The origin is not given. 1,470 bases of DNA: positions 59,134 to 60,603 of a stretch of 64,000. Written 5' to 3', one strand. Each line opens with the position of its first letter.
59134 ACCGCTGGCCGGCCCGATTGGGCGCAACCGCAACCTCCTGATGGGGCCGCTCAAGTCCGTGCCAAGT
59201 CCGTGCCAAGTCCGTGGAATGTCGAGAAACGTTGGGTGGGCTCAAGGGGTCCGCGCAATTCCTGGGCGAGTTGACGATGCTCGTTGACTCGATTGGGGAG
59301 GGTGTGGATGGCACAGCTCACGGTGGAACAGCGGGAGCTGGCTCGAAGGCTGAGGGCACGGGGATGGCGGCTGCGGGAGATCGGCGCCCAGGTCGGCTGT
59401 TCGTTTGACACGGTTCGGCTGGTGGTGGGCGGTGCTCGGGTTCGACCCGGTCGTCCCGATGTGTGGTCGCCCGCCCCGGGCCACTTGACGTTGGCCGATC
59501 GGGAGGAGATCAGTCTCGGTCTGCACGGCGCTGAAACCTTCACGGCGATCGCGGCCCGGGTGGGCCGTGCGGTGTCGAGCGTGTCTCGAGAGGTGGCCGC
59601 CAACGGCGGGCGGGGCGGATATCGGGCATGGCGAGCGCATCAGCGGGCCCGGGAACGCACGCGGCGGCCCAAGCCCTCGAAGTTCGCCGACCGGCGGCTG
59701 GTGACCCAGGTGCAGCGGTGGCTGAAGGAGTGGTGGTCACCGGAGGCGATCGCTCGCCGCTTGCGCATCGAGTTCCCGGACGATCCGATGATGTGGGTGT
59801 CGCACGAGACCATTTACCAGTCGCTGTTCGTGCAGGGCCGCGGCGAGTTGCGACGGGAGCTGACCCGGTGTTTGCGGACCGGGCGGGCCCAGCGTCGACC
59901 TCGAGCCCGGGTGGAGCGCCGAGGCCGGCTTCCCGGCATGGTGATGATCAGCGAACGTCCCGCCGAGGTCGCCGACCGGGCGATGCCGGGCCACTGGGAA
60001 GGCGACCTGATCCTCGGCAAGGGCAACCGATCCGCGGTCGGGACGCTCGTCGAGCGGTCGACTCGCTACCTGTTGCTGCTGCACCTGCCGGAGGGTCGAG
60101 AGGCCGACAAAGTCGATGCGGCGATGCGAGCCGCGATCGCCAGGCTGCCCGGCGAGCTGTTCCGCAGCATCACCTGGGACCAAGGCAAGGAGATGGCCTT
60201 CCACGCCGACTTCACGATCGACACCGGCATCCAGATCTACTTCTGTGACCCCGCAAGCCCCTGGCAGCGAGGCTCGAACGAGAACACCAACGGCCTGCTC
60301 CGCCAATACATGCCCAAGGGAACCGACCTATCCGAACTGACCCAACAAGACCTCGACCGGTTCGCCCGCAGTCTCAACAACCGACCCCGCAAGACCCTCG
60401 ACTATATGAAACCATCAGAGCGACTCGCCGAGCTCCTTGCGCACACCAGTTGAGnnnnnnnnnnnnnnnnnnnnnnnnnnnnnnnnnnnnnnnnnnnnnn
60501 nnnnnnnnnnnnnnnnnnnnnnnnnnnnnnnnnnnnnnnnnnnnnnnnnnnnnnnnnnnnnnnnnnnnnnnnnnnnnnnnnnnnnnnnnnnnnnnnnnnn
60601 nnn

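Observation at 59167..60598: Intact IS30-family element inserted at a defined palindromic site inside a host repeat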

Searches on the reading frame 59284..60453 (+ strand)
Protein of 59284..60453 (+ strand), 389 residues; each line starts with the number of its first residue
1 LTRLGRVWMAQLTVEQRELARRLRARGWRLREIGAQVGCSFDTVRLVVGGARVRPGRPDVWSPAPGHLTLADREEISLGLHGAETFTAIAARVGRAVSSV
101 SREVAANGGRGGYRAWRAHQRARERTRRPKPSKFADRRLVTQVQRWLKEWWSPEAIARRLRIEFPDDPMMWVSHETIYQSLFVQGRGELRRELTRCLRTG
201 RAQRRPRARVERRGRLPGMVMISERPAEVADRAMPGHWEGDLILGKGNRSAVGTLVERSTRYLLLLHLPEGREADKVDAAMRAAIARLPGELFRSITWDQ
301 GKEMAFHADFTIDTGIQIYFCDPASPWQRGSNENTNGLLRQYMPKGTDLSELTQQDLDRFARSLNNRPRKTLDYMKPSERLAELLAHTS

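Call 11: search_protein_families(library=pfam, proteins=[window:59284-60453:+])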
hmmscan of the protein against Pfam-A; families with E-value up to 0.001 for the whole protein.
window:59284-60453:+ (389 aa): 3 families
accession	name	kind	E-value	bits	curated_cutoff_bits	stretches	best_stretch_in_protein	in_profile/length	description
PF13936.12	HTH_38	-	1.5e-14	53.9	27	1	67-106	4-43/44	Helix-turn-helix domain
PF00665.32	rve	-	4.6e-13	49.7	32.6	1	233-326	3-102/102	Integrase core domain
PF13384.12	HTH_23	-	0.00015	21.9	24.6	0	16-45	6-35/50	Homeodomain-like domain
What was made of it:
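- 59308..60453 (+): Transposase CDS, 381 aa (ATG start; an in-frame TTG lies at 59284). Pfam HTH_38 and rve (call 11).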

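Call 12: find_encoding_contigs(protein=window:59311-60453:+, flank=10000, max_places=10)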
Protein window:59311-60453:+ (380 aa): no gene with exactly this product is on record in the collection.

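Call 13: find_encoding_contigs(protein=window:59308-60453:+, flank=10000, max_places=10)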
Protein window:59308-60453:+ (381 aa): 2 contigs read that carry it; 1 place shown.
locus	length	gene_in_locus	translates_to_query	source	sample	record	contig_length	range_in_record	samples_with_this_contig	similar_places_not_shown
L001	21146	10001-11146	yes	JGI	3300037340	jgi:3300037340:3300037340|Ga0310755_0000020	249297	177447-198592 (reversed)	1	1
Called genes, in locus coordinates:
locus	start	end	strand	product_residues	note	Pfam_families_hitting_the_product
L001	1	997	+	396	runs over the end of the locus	PF04909:Amidohydro_2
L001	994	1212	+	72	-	PF13459:Fer4_15, PF13370:Fer4_13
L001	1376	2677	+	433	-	PF04909:Amidohydro_2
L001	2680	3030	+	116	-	-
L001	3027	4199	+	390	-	PF00067:p450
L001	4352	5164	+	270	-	PF00005:ABC_tran, PF13304:AAA_21 (faint), PF12399:BCA_ABC_TP_C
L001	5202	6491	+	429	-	PF13458:Peripla_BP_6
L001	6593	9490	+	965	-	PF02653:BPD_transp_2, PF00005:ABC_tran, PF13304:AAA_21 (faint)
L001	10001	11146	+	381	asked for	PF13936:HTH_38, PF00665:rve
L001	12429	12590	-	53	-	-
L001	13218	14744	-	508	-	PF02518:HATPase_c (weak), PF13589:HATPase_c_3 (weak)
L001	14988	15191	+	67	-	-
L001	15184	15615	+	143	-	PF01850:PIN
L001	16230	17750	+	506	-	PF20091:Abhydrolase_10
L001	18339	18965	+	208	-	PF00440:TetR_N, PF17754:TetR_C_14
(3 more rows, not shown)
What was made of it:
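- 59308..60453 (+): An exact protein is on record (call 13).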

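Call 17: find_related_loci(query=window:59308-60453:+, collection=genome_contigs, flank=3000)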
Query window:59308-60453:+ (381 aa) in genome_contigs; peptide patterns used: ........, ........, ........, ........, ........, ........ (x = any residue, [..] = any of these).
598 stretches matched a pattern (row limit reached: there are more); 578 encode a relative of the query (tblastn E <= 1e-3); the best 80 are kept; 80 distinct loci.
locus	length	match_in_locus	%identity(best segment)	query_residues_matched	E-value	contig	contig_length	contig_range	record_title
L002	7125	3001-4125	72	4-378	0e+0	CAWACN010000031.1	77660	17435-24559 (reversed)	MAG: uncultured Acidimicrobiaceae bacterium isolate MFD09495.bin.2.58 genome assembly, contig: contig_3995, whole genome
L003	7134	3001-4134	72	3-380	0e+0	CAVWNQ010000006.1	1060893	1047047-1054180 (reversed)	MAG: uncultured Acidimicrobiaceae bacterium isolate MFD00731.bin.2.150 genome assembly, contig: contig_40312, whole geno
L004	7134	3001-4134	71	3-380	6e-179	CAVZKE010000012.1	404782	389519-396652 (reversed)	MAG: uncultured Actinomycetota bacterium isolate MFD05377.bin.3.35 genome assembly, contig: contig_31202, whole genome s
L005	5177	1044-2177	72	3-380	2e-178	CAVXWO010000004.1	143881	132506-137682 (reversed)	MAG: uncultured Actinomycetota bacterium isolate MFD04492.bin.3.97 genome assembly, contig: contig_27283, whole genome s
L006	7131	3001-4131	68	4-380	2e-176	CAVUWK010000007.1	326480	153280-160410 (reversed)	MAG: uncultured Acidimicrobiaceae bacterium isolate MFD01138.bin.2.1 genome assembly, contig: contig_40235, whole genome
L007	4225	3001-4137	73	2-380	1e-178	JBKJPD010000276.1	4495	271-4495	MAG: Pseudonocardia sp. isolate ant_bin.446 k117_6348928, whole genome shotgun sequence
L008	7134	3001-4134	73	3-380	5e-173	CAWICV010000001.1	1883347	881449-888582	MAG: uncultured Actinomycetes bacterium isolate MFD09603.bin.1.279 genome assembly, contig: contig_12883, whole genome s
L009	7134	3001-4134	68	3-380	3e-173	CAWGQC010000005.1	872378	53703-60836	MAG: uncultured Acidimicrobiales bacterium isolate MFD04540.bin.1.129 genome assembly, contig: contig_2860, whole genome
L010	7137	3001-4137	72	2-380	1e-172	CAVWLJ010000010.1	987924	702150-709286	MAG: uncultured Actinomycetota bacterium isolate MFD08669.bin.2.81 genome assembly, contig: contig_3511, whole genome sh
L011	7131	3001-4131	71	4-380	7e-171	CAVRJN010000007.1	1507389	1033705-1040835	MAG: uncultured Acidimicrobiaceae bacterium isolate MFD05512.bin.2.101 genome assembly, contig: contig_3146, whole genom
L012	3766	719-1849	71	4-380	4e-177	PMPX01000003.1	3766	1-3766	MAG: Acidimicrobiaceae bacterium isolate bog_473 73.20110600_S1M.56_contig_2737, whole genome shotgun sequence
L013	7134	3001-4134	69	3-380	6e-170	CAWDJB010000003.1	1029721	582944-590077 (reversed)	MAG: uncultured Acidimicrobiales bacterium isolate MFD06298.bin.1.5 genome assembly, contig: contig_20117, whole genome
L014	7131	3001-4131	68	4-380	9e-168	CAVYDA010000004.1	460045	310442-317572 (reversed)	MAG: uncultured Acidimicrobiaceae bacterium isolate MFD01138.bin.2.30 genome assembly, contig: contig_21912, whole genom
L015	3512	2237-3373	70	2-380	2e-174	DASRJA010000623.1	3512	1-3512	MAG TPA_asm: Mycobacterium sp. isolate SMAG_U10124 k141_3743399, whole genome shotgun sequence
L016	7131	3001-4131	71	4-380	0e+0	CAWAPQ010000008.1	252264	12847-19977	MAG: uncultured Acidimicrobiaceae bacterium isolate MFD04463.bin.1.212 genome assembly, contig: contig_33108, whole geno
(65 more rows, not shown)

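Call 24: find_homologous_proteins(query=window:59308-60453:+, max_evalue=1e-100)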
Query window:59308-60453:+ (381 aa): 6834 proteins with E <= 1e-100 among 8000 candidates; the best 120 are listed.
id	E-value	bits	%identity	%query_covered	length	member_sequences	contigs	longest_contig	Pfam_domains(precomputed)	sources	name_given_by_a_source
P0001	6.9e-253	856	100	100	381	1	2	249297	PF00665.33,PF13936.13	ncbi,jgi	jgi:IS30 family transposase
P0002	4.5e-243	824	97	100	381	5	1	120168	PF00665.33,PF13936.13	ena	-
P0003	4.6e-239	811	96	100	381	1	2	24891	PF00665.33,PF13936.13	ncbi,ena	-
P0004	1.6e-220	750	88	100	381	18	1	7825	PF00665.33,PF13936.13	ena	-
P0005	1.5e-206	704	83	100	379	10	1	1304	PF00665.33,PF13384.13,PF13936.13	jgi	-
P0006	1.8e-205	700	95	86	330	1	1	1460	PF00665.33,PF13936.13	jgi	jgi:IS30 family transposase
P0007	4.3e-205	699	98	84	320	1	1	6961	PF00665.33,PF13936.13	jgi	jgi:IS30 family transposase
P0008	2.0e-203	693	97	84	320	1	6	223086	PF00665.33,PF13936.13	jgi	jgi:IS30 family transposase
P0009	4.2e-203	692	97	84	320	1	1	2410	PF00665.33,PF13936.13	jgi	jgi:IS30 family transposase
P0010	5.2e-203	692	81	99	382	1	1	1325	PF00665.33,PF13936.13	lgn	-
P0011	3.8e-202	689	82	99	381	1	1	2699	PF00665.33,PF13384.13,PF13936.13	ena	-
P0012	1.4e-197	674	78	99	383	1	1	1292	PF00665.33,PF13384.13,PF13936.13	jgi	jgi:transposase, IS30 family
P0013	2.9e-196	670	79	99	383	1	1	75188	PF00665.33,PF13936.13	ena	-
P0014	3.0e-196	670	79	99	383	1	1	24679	PF00665.33,PF13936.13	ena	-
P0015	6.0e-196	669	80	99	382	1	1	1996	PF00665.33,PF13936.13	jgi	jgi:IS30 family transposase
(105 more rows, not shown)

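Call 31: find_encoding_contigs(protein=P0002, flank=3000, max_places=6)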
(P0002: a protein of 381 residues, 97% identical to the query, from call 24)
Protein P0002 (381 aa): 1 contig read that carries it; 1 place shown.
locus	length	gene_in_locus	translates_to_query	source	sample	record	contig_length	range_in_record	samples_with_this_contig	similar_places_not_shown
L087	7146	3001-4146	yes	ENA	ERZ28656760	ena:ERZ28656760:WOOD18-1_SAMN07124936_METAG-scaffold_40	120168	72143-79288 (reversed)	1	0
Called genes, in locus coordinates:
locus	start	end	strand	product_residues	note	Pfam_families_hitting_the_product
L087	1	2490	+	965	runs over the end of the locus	PF02653:BPD_transp_2, PF00005:ABC_tran, PF13304:AAA_21 (faint)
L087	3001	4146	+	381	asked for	PF13936:HTH_38, PF00665:rve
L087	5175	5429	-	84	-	-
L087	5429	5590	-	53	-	-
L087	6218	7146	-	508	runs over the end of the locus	PF02518:HATPase_c (weak), PF13589:HATPase_c_3 (weak)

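Call 32: find_encoding_contigs(protein=P0003, flank=3000, max_places=6)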
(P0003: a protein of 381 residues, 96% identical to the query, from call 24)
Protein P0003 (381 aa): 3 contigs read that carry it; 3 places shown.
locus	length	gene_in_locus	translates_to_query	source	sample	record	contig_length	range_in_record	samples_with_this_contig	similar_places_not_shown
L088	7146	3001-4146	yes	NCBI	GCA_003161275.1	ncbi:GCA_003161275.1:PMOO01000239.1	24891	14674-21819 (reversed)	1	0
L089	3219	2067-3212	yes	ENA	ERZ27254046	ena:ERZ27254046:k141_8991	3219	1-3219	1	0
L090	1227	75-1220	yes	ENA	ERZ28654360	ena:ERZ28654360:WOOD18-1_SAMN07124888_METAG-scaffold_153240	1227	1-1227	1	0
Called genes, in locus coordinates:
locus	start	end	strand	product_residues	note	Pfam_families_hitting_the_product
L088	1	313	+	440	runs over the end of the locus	-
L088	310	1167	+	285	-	PF00005:ABC_tran, PF02463:SMC_N (faint), PF13304:AAA_21 (faint)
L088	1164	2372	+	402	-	PF12704:MacB_PCD, PF02687:FtsX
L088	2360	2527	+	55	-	-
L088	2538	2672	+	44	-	-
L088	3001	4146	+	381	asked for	PF13936:HTH_38, PF00665:rve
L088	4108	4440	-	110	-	PF00075:RNase_H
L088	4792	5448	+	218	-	-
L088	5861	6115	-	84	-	-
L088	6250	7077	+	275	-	-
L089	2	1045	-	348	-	?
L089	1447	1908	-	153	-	PF00075:RNase_H (weak)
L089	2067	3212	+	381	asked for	PF13936:HTH_38, PF00665:rve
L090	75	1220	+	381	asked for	PF13936:HTH_38, PF00665:rve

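Call 33: find_encoding_contigs(protein=P0008, flank=3000, max_places=10)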
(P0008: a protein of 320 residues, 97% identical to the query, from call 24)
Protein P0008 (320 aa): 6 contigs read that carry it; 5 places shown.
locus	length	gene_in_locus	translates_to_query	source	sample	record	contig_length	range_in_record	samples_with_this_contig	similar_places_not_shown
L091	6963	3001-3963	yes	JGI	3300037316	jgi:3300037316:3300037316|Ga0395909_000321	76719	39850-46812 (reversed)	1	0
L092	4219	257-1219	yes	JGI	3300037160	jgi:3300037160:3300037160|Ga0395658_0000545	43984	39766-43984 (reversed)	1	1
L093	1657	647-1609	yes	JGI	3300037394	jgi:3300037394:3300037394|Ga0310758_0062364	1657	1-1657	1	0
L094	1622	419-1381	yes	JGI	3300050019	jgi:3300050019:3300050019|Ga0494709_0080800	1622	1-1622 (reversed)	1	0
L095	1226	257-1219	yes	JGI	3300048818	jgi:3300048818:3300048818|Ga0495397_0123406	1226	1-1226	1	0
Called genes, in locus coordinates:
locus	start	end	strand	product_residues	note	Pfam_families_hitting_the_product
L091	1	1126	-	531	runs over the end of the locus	PF12679:ABC2_membrane_2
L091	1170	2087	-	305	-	PF00005:ABC_tran, PF13304:AAA_21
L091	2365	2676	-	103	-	PF00960:Neocarzinostat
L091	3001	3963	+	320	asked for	PF13936:HTH_38 (weak), PF00665:rve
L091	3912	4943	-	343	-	PF03403:PAF-AH_p_II (weak), PF07224:Chlorophyllase (weak)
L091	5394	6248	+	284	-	PF02737:3HCDH_N, PF00725:3HCDH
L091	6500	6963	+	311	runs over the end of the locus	PF00296:Bac_luciferase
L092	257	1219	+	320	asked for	PF13936:HTH_38 (weak), PF00665:rve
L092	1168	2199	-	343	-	PF03403:PAF-AH_p_II (weak), PF07224:Chlorophyllase (weak)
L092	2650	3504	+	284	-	PF02737:3HCDH_N, PF00725:3HCDH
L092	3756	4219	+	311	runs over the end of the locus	PF00296:Bac_luciferase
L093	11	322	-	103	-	PF00960:Neocarzinostat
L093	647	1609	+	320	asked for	PF13936:HTH_38 (weak), PF00665:rve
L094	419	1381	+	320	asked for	PF13936:HTH_38 (weak), PF00665:rve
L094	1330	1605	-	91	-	-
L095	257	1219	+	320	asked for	PF13936:HTH_38 (weak), PF00665:rve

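Call 34: find_encoding_contigs(protein=P0004, flank=3000, max_places=6)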
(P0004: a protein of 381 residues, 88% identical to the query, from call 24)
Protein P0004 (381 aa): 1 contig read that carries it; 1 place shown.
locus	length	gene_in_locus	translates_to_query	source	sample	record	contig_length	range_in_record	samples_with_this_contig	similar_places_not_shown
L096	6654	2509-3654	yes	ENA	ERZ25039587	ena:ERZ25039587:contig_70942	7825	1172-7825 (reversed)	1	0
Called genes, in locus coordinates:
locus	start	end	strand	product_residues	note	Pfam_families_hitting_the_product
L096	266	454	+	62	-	PF01796:OB_ChsH2_C (weak)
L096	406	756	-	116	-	-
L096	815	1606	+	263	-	PF22691:Thiolase_C_1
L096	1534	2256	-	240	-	PF05719:GPP34 (faint)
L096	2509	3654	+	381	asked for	PF13936:HTH_38, PF00665:rve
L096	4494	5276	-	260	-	PF14023:Bestrophin-like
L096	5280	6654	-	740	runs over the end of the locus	PF02665:Nitrate_red_gam (weak), PF12838:Fer4_7 (faint), PF13534:Fer4_17 (faint), PF12797:Fer4_2 (faint), PF13237:Fer4_10, PF13183:Fer4_8, PF13187:Fer4_9, PF02754:CCG, +1 more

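Call 63: search_protein_families(library=ncbifam, proteins=[window:59308-60453:+])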
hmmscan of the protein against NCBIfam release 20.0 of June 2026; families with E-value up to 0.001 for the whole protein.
window:59308-60453:+ (381 aa): 4 families
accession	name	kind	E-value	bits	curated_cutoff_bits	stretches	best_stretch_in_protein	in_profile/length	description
NF033563.0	transpos_IS30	equivalog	8.6e-89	297.8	80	1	90-362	1-267/267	IS30 family transposase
NF033577.2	transpos_IS481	equivalog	2.1e-10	40.6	224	1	116-372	47-283/284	IS481 family transposase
NF033546.1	transpos_IS21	equivalog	9.7e-10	38.4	160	1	300-375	206-284/294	IS21 family transposase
NF033516.0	transpos_IS3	equivalog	0.00023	20.5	160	0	252-371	243-367/369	IS3 family transposase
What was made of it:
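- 59308..60453 (+): NCBIfam NF033563 IS30 equivalog at 297.8 bits against a cut-off of 80 (call 63).
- On IS30 family: NF033563 transpos_IS30 equivalog, 297.8 bits against a cut-off of 80 (call 63).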

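Call 64: search_dna_similar(query=window:59308-60453:+, collection=plasmids, mode=protein, max_rows=8)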
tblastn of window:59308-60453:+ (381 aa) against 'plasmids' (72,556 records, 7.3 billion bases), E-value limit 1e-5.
The search stops at 5000 records and this limit was reached: more records match than are counted here, and every count below describes the 5000 best-scoring records only.
Records with a match: at least 5000; places in all: 8786; records where one place covers at least 80% of the query: 3349.
Best place of each record, by identity: 60-80% 19; <60% 4981.
By first word of the organism name: Escherichia 1238; Enterococcus 640; Klebsiella 506; Acinetobacter 350; Lactiplantibacillus 184; Citrobacter 181; Enterobacter 168; Pseudomonas 145; Rhizobium 134; Salmonella 131; and 177 more.
By predicted mobility (MOB-suite, as given by PLSDB): conjugative 2487; non-mobilizable 1337; mobilizable 1176.
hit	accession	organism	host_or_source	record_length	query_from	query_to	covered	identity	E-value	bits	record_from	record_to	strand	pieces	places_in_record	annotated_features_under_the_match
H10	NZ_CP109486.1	Streptomyces sp. NBC_01445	-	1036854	54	377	85%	56.3%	4e-84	286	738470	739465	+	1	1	record has no annotation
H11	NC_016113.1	Streptantibioticus cattleyicolor NRRL 8057 = DSM 46488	-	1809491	64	378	83%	57.5%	6e-81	277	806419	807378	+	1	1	none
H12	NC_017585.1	Streptantibioticus cattleyicolor NRRL 8057 = DSM 46488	-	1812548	64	378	83%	57.5%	6e-81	277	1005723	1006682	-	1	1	none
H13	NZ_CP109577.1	Streptomyces sp. NBC_01369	-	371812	56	377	85%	56.0%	3e-84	286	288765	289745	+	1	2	IS30 family transposase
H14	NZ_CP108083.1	Streptomyces sp. NBC_00257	-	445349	56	377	85%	56.0%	5e-84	286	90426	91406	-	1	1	IS30 family transposase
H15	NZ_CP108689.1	Streptomyces sp. NBC_01012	-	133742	51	378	86%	54.8%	1e-81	279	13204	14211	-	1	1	IS30 family transposase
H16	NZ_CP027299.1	Streptomyces sp. SGAir0924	whole organism,air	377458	59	381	85%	55.6%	2e-83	284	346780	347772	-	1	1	none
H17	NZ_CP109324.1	Streptomyces sp. NBC_01592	-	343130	54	378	85%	55.0%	3e-79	272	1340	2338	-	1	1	IS30 family transposase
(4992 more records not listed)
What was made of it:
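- Closest known: IS30. Different: Fewer than 60% of transposase residues are identical to any transposase in the plasmid collection (call 64).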

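Call 76: list_cluster_members(proteins=[P0001, P0003])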
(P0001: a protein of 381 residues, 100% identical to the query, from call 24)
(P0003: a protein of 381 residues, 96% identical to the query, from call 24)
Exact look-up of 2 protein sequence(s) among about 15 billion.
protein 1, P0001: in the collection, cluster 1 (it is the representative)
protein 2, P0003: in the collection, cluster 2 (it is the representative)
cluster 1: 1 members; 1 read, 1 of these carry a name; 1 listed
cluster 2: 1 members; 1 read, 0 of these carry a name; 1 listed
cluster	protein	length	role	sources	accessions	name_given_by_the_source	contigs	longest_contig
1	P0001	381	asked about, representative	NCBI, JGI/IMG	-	IS30 family transposase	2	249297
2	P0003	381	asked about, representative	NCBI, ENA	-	-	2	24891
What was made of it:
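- Tried and rejected: No information (call 76).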
